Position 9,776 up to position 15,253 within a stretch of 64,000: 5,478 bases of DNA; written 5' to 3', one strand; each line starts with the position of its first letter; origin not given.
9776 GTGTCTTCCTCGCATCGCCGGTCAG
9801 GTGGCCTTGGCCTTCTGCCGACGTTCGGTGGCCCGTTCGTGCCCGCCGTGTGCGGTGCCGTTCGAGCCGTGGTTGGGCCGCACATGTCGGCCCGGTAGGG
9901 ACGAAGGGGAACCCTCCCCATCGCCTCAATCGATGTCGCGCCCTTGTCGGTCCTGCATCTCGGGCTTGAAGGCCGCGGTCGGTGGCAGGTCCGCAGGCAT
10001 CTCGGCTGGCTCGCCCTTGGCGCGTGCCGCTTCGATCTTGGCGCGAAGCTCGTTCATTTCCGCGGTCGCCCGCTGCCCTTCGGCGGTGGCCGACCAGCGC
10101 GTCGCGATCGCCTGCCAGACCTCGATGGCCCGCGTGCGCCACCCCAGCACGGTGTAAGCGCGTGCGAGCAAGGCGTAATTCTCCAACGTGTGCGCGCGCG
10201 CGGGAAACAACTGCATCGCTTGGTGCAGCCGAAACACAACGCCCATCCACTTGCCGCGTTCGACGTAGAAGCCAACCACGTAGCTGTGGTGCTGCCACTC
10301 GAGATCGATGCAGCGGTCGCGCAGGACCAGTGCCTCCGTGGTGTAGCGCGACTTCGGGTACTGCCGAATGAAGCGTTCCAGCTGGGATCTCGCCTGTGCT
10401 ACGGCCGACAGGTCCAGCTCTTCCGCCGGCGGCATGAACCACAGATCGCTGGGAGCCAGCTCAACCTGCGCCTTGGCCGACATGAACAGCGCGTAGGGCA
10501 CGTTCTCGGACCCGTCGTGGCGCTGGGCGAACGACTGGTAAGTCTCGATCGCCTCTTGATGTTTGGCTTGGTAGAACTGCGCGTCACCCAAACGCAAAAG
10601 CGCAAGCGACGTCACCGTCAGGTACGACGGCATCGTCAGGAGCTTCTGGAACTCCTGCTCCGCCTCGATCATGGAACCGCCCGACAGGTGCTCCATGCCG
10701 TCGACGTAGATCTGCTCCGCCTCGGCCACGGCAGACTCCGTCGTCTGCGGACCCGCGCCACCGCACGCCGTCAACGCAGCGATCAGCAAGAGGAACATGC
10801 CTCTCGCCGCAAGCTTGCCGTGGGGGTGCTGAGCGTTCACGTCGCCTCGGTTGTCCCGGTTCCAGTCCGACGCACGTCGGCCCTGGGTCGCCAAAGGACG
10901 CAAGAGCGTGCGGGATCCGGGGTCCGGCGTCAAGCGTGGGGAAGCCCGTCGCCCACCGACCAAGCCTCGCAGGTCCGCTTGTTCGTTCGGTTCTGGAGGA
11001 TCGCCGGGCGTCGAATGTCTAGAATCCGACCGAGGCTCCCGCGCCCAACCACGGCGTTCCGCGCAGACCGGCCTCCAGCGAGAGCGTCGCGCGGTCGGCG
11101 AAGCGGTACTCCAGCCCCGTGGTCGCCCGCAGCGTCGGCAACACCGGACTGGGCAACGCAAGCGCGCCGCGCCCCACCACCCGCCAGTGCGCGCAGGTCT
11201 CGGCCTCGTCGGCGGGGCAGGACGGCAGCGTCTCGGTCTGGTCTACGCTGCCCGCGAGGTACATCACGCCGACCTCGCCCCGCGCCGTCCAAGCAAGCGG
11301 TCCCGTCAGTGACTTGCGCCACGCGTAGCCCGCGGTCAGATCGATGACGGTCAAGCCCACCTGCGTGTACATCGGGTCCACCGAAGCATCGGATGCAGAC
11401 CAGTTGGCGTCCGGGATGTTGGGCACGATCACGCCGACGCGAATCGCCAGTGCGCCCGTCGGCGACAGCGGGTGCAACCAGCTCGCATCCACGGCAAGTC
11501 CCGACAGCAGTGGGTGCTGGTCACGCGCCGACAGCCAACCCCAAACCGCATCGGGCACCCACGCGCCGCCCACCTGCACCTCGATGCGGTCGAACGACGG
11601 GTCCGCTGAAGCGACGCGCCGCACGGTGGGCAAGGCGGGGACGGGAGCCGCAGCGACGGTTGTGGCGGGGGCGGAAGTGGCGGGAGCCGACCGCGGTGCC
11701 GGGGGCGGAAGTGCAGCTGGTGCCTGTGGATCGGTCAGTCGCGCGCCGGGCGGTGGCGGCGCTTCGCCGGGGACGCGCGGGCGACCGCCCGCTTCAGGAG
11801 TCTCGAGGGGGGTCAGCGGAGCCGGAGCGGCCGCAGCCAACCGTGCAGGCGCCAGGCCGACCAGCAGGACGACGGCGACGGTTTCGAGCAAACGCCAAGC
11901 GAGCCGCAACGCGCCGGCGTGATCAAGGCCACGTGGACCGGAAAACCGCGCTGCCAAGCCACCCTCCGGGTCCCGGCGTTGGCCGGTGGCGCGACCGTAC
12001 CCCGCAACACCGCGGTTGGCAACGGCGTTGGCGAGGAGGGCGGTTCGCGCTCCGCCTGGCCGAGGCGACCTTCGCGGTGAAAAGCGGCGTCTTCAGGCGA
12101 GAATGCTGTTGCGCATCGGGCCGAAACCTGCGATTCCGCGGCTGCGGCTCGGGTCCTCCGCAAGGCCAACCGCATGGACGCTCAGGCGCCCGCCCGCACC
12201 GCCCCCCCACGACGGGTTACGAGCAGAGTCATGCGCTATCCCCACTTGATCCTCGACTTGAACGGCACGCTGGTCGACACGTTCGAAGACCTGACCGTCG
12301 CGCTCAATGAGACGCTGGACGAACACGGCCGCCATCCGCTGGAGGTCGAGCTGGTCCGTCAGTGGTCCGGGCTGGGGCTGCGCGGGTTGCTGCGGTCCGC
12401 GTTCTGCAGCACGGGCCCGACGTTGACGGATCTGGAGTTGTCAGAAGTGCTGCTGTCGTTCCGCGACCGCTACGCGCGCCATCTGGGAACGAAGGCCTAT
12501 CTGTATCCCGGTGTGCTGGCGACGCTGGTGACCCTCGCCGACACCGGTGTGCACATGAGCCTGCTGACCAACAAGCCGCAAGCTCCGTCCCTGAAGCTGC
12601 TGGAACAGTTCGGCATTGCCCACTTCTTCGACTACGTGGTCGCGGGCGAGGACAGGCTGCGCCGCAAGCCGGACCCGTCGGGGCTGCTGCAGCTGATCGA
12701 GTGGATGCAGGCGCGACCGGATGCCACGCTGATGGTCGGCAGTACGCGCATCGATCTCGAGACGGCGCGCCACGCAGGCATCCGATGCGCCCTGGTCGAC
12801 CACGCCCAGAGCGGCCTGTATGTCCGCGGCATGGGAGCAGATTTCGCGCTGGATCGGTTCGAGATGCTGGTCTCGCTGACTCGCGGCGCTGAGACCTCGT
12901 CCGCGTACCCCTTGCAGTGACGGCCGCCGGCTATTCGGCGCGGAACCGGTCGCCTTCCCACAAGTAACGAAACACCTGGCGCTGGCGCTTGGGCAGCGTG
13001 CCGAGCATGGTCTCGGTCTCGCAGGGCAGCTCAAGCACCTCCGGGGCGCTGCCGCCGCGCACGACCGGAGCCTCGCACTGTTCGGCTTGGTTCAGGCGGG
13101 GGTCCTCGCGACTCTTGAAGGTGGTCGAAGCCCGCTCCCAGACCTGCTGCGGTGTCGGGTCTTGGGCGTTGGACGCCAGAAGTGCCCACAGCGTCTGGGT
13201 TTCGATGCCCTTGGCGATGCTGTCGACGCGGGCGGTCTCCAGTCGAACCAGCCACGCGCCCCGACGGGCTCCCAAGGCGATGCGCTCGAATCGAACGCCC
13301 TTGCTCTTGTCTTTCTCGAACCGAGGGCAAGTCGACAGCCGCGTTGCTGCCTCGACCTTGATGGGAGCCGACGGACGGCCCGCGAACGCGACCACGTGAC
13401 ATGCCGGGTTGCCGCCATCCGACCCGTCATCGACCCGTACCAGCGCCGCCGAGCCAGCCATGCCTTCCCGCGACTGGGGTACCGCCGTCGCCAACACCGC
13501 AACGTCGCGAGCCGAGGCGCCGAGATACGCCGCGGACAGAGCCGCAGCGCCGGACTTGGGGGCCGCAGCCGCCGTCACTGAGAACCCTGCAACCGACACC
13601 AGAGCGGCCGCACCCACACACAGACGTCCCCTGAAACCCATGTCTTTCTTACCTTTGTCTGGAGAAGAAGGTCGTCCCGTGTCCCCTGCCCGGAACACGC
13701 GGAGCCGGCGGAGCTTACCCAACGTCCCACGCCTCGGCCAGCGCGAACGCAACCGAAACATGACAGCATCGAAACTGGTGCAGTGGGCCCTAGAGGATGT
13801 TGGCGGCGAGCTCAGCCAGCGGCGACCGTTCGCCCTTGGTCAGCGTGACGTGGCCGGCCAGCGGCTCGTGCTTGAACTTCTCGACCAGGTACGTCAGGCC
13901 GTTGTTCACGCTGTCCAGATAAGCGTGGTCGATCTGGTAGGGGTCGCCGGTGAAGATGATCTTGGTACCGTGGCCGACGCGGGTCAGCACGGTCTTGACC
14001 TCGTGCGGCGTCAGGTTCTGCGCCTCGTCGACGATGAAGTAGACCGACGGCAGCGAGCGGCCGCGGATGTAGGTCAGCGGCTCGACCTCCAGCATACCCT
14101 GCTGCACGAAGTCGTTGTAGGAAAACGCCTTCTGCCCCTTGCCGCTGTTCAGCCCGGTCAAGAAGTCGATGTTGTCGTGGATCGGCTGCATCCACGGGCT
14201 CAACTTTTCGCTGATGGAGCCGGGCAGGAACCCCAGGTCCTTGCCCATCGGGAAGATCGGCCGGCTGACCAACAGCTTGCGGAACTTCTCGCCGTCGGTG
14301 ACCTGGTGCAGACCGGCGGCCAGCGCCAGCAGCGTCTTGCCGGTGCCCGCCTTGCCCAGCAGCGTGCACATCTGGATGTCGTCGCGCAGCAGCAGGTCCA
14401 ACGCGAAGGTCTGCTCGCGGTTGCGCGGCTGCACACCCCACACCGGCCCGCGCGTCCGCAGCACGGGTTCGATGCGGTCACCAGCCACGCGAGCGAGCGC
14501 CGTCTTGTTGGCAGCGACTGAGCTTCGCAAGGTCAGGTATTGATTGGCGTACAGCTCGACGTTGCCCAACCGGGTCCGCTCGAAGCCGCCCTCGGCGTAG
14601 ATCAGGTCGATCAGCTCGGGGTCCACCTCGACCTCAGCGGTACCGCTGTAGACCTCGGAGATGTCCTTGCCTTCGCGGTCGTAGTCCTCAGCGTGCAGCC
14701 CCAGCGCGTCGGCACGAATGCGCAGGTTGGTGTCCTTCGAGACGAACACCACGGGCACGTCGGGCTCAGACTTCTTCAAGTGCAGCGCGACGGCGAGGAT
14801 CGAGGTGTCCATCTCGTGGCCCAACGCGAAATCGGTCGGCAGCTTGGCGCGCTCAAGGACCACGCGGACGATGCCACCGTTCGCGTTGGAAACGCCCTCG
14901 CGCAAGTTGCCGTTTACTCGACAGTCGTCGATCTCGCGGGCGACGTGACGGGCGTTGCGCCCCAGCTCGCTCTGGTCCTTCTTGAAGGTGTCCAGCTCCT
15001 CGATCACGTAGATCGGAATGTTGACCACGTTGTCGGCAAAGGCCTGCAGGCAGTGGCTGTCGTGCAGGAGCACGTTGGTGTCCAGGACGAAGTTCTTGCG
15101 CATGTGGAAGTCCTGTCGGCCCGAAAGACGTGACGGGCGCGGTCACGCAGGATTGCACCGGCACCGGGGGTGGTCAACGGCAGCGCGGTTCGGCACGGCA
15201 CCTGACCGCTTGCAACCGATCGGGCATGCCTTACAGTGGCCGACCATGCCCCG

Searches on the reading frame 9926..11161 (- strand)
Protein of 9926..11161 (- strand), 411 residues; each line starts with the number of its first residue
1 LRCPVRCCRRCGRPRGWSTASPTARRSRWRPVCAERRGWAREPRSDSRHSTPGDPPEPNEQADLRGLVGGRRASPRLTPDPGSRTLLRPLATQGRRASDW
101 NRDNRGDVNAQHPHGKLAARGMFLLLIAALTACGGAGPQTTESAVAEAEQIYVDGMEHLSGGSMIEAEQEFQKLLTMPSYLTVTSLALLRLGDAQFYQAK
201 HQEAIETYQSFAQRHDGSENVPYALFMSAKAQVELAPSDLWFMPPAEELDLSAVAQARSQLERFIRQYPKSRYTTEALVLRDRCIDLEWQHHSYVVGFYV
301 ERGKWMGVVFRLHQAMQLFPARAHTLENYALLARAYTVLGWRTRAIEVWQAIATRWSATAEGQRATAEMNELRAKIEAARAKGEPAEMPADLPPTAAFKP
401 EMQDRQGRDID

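Call 76: search_protein_families(library=ncbifam, proteins=[window:9926-11161:-], max_evalue=0.0001)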
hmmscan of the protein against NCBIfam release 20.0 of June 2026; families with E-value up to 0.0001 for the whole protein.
window:9926-11161:- (411 aa): 3 families
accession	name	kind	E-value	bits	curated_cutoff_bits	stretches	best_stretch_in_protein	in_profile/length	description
TIGR03302.1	OM_YfiO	subfamily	2.4e-38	132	81.4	1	122-356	6-233/239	outer membrane protein assembly factor BamD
NF008119.0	PRK10866.1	equivalog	1.2e-13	51.3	363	1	129-354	16-240/243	outer membrane protein assembly factor BamD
TIGR02795.1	tol_pal_ybgF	equivalog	4.1e-11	43.5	90.1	1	149-235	3-89/119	tol-pal system protein YbgF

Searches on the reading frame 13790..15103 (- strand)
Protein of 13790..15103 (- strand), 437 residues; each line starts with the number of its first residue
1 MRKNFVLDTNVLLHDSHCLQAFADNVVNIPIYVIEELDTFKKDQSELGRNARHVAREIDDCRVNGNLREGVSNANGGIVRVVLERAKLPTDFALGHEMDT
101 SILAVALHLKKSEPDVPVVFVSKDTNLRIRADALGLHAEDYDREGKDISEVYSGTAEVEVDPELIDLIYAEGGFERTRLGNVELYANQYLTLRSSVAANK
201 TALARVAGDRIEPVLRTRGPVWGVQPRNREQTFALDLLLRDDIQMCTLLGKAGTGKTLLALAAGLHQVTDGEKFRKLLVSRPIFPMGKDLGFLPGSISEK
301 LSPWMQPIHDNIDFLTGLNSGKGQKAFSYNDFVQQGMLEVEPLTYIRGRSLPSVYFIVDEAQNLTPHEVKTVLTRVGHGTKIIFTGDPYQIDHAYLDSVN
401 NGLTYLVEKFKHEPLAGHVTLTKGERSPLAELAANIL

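Call 76: search_protein_families(library=ncbifam, proteins=[window:13790-15103:-], max_evalue=0.0001)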
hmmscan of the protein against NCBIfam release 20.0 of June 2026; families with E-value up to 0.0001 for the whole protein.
window:13790-15103:- (437 aa): 2 families
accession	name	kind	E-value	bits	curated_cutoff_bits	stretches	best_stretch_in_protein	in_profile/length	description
NF053827.1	RNA5-3helPhoH2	equivalog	1.3e-90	304.5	680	1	3-437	2-423/427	RNA 5'-3' helicase PhoH2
NF007827.1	PRK10536.1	equivalog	2.2e-27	96.1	380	1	223-424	48-238/253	phosphate starvation-inducible protein PhoH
